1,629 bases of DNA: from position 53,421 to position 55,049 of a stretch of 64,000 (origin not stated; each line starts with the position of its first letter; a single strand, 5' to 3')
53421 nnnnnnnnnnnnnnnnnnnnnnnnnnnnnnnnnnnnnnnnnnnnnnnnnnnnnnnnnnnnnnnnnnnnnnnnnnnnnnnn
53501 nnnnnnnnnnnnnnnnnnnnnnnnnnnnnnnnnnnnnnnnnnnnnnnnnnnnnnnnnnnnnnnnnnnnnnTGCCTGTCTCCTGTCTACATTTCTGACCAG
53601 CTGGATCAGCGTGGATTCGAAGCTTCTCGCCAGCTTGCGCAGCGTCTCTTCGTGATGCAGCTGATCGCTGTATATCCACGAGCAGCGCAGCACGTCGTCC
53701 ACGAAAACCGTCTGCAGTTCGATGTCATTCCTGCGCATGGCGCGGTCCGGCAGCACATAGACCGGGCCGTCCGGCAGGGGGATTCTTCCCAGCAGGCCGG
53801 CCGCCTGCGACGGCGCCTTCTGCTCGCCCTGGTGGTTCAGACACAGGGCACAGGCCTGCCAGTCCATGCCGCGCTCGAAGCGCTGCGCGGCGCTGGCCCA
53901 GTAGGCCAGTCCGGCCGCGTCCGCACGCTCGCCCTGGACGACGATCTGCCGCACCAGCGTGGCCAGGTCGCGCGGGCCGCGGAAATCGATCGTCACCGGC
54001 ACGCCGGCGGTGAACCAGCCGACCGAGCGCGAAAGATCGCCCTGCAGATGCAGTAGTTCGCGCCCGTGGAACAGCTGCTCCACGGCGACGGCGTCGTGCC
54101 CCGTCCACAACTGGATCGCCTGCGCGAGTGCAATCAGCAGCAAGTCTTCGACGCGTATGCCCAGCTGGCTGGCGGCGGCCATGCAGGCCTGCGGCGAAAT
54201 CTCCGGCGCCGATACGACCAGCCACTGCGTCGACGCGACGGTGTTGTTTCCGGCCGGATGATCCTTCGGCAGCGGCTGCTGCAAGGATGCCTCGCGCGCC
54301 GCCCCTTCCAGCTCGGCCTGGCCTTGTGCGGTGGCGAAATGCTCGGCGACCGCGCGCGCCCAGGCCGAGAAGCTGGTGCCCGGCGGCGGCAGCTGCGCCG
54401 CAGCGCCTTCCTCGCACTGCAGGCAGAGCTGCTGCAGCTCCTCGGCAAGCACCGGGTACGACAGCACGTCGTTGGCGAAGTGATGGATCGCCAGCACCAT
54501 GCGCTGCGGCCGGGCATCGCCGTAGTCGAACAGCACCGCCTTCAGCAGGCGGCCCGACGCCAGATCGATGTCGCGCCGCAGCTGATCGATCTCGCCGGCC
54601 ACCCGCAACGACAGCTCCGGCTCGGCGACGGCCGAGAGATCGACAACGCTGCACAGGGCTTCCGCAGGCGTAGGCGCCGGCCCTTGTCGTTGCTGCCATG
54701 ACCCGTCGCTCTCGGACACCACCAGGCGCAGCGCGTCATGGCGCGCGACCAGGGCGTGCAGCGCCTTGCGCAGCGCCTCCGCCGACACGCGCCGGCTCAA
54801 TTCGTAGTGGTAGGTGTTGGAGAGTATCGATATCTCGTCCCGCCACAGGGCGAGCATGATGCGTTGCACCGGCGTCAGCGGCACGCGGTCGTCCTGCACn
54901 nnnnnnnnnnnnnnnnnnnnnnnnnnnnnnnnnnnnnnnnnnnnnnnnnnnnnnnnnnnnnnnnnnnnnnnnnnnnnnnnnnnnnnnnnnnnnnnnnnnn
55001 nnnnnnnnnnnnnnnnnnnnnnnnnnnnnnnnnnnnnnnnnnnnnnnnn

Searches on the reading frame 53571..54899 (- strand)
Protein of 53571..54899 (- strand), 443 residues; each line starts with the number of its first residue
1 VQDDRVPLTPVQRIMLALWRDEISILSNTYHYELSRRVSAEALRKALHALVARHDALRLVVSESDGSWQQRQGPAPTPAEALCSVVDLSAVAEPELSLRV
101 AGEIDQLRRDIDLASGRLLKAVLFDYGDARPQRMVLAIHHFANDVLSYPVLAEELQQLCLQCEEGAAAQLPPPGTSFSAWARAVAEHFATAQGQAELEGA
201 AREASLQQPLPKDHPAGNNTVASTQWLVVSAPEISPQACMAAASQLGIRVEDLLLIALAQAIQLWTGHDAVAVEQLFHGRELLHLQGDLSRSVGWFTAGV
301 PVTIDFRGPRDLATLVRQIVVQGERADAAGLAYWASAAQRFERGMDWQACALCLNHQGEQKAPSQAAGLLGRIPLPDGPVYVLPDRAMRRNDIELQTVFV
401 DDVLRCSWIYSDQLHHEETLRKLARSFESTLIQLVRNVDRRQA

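Call 44: search_solved_structures(query=window:53571-54899:-, max_evalue=0.01)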
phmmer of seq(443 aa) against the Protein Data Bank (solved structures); distinct sequences matched with E-value up to 0.01: 14.
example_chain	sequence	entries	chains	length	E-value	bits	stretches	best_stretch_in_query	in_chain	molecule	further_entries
9up2_A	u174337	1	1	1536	1.8e-37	132.8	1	38-435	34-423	PvdL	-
9lco_A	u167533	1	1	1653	2.5e-37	132.4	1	37-435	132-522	PvdL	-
9lcp_A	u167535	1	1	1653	2.5e-37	132.4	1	37-435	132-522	PvdL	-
9lcq_A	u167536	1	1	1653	2.9e-37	132.1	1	37-435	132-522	PvdL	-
9bfg_A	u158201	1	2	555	6.6e-26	94.7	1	6-437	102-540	Tyrocidine synthase 1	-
2xhg_A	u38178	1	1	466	9.8e-26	94.1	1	6-435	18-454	TYROCIDINE SYNTHETASE A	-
9bfd_A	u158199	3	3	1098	6.4e-25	91.5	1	6-437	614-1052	Tyrocidine synthase 1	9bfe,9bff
6ta8_A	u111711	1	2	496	3.3e-24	89.1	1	42-437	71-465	Tyrocidine synthase 2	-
9rde_A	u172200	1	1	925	2.2e-22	83.1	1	5-441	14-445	Bacitracin synthase 3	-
5isw_A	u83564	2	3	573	4.3e-21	78.9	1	6-331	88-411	Gramicidin S synthase 1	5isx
4znm_A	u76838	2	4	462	4e-07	32.8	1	33-193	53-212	C-domain type II peptide synthetase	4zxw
9uay_A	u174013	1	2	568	7.3e-05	25.4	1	3-275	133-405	CmnI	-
8jbr_A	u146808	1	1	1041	0.0031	20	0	3-309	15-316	McyA protein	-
5u89_A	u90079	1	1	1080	0.0078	18.7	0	33-180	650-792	Amino acid adenylation domain protein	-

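Call 67: search_protein_representatives(protein=window:53571-54899:-)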
Query: 443 residues. Proteins with E-value up to 0.001 (for the whole library): 23016; up to 1e-10: 12675; up to 1e-30: 3472. The best 150 are listed.
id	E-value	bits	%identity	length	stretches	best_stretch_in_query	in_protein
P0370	0.0e+00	1014.7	69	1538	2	1-443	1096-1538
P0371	2.7e-181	619.8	28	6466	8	5-437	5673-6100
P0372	1.2e-173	594.7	30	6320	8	5-428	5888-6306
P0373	7.6e-159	545.9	31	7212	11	6-436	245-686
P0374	3.5e-157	540.4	31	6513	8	6-436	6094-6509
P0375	1.1e-145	502.5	30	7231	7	5-438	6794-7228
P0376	5.9e-143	493.5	32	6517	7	5-433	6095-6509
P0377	1.5e-141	488.9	33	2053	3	5-440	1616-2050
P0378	2.0e-138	478.6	29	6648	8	6-440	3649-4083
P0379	4.8e-134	464.2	29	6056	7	6-437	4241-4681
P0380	6.1e-132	457.2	31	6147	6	6-437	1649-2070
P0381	1.5e-126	439.5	35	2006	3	2-433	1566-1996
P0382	5.2e-126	437.7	29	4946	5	5-435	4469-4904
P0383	1.1e-120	420.1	27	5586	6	6-434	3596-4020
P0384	3.4e-117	408.7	30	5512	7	33-436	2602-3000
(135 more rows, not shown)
